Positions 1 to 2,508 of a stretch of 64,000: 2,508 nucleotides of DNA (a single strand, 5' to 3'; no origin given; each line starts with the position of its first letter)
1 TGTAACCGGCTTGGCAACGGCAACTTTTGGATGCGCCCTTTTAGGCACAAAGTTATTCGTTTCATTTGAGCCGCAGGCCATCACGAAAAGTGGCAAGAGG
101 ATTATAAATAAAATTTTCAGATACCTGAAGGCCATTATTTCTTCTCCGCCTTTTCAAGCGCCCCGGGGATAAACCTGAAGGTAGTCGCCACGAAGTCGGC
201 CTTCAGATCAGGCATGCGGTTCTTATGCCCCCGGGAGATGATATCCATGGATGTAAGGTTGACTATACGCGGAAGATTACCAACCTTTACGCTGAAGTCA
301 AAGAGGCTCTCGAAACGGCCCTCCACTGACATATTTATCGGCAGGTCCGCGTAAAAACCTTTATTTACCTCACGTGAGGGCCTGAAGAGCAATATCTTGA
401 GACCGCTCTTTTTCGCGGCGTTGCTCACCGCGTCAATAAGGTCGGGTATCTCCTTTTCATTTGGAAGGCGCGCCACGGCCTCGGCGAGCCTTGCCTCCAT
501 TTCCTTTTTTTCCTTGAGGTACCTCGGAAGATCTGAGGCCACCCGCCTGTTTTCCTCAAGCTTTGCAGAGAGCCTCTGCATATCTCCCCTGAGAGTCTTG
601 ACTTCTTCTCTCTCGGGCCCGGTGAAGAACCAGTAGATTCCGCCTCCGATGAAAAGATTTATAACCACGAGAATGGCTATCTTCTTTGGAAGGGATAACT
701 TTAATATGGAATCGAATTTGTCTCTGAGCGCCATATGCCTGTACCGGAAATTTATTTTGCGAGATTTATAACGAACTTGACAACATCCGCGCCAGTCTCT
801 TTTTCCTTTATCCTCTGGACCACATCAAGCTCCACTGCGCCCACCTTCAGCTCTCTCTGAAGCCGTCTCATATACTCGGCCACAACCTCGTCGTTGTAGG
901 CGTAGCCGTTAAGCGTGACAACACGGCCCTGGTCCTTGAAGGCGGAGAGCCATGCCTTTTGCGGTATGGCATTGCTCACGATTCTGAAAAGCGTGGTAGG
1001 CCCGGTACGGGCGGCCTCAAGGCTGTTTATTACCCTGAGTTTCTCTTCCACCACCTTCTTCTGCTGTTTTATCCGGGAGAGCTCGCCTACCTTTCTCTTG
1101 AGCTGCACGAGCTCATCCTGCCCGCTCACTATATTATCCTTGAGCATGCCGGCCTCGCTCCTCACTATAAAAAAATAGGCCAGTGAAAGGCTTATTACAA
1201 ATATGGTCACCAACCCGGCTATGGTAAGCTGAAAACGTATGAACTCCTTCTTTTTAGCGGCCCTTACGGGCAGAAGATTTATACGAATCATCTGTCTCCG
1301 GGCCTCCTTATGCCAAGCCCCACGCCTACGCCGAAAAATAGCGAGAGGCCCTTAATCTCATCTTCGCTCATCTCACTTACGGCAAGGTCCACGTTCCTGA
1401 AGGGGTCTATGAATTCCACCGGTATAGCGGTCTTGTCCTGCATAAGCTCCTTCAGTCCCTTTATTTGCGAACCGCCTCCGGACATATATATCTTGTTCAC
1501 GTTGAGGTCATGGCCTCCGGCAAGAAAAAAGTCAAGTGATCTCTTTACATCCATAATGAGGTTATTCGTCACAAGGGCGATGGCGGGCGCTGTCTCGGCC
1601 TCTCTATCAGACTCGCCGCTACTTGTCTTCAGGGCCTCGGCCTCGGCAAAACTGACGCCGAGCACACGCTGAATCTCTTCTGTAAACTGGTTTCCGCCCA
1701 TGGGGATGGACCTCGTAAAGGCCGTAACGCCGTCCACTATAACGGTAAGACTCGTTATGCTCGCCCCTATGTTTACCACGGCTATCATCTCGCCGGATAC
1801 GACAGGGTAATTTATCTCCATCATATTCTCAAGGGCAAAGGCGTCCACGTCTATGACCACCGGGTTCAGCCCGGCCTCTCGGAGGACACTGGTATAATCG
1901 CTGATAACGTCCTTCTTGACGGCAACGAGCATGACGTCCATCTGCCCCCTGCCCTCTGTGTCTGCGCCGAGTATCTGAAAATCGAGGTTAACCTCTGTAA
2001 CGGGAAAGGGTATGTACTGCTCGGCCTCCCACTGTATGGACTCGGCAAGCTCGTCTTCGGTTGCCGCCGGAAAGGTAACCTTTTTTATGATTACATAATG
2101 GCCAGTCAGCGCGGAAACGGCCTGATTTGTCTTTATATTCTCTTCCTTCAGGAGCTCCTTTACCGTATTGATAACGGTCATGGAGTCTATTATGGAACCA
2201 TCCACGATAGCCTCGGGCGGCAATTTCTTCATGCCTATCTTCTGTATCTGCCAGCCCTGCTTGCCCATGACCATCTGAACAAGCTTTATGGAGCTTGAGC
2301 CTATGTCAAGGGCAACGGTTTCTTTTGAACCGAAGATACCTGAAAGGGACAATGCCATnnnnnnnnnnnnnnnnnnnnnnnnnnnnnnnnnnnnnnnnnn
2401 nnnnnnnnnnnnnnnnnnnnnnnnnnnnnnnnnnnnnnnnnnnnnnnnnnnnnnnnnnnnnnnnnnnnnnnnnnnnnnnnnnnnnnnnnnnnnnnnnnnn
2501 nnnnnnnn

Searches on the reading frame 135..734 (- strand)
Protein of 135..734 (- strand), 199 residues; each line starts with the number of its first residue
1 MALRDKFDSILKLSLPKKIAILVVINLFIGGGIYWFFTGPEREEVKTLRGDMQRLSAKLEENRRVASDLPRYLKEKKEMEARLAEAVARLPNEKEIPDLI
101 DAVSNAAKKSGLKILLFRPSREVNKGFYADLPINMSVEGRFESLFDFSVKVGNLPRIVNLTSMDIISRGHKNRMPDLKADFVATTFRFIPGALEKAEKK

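Call 7: search_protein_families(library=pfam, proteins=[window:135-734:-], max_evalue=0.01)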
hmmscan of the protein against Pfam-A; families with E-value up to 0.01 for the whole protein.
window:135-734:- (199 aa): 2 families
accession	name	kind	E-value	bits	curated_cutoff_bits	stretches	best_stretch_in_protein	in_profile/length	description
PF04350.18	PilO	-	1e-37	130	22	1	48-189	4-144/145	Pilus assembly protein, PilO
PF20155.4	TMP_3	-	0.0082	16.3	41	0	45-111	17-84/192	Tape measure protein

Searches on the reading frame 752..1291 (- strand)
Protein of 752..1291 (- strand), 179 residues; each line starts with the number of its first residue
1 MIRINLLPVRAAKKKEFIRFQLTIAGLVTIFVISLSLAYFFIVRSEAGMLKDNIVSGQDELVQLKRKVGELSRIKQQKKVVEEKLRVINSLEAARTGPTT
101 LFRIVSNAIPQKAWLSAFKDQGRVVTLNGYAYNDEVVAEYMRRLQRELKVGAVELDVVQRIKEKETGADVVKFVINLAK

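Call 7: search_protein_families(library=pfam, proteins=[window:752-1291:-], max_evalue=0.01)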
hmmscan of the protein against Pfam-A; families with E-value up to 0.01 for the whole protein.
window:752-1291:- (179 aa): 1 family
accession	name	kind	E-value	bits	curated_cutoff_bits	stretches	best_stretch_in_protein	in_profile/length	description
PF05137.18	PilN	-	3.2e-13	50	22.8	1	101-177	2-76/78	Fimbrial assembly protein (PilN)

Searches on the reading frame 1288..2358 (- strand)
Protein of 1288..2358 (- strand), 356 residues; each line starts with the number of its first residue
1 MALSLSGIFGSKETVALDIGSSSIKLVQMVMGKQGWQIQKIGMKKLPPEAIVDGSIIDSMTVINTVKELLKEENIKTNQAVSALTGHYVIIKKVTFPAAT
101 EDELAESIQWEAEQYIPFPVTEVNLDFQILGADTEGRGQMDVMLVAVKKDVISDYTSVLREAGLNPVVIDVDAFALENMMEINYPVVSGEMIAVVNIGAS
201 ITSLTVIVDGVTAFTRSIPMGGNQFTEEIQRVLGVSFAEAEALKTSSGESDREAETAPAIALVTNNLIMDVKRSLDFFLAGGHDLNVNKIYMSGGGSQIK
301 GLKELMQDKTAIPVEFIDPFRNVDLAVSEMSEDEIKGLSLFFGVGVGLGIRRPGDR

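Call 7: search_protein_families(library=pfam, proteins=[window:1288-2358:-], max_evalue=0.01)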
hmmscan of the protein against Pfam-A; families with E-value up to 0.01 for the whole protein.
window:1288-2358:- (356 aa): 5 families
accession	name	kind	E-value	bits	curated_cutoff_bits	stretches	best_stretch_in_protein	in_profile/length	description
PF11104.14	PilM_2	-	1.9e-72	244.5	27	1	17-352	2-339/340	Type IV pilus assembly protein PilM;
PF14450.12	FtsA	-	2.1e-17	64.1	31.8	1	193-322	1-119/127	Cell division protein FtsA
PF06723.19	MreB_Mbl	-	5.8e-09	35.7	27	2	284-318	271-305/327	MreB/Mbl protein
PF25216.1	Volactin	-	2.1e-05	24.6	35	1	195-309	171-290/321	Volactin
PF05134.19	T2SSL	-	0.0005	20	25.5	1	84-176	53-138/231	Type II secretion system (T2SS), protein L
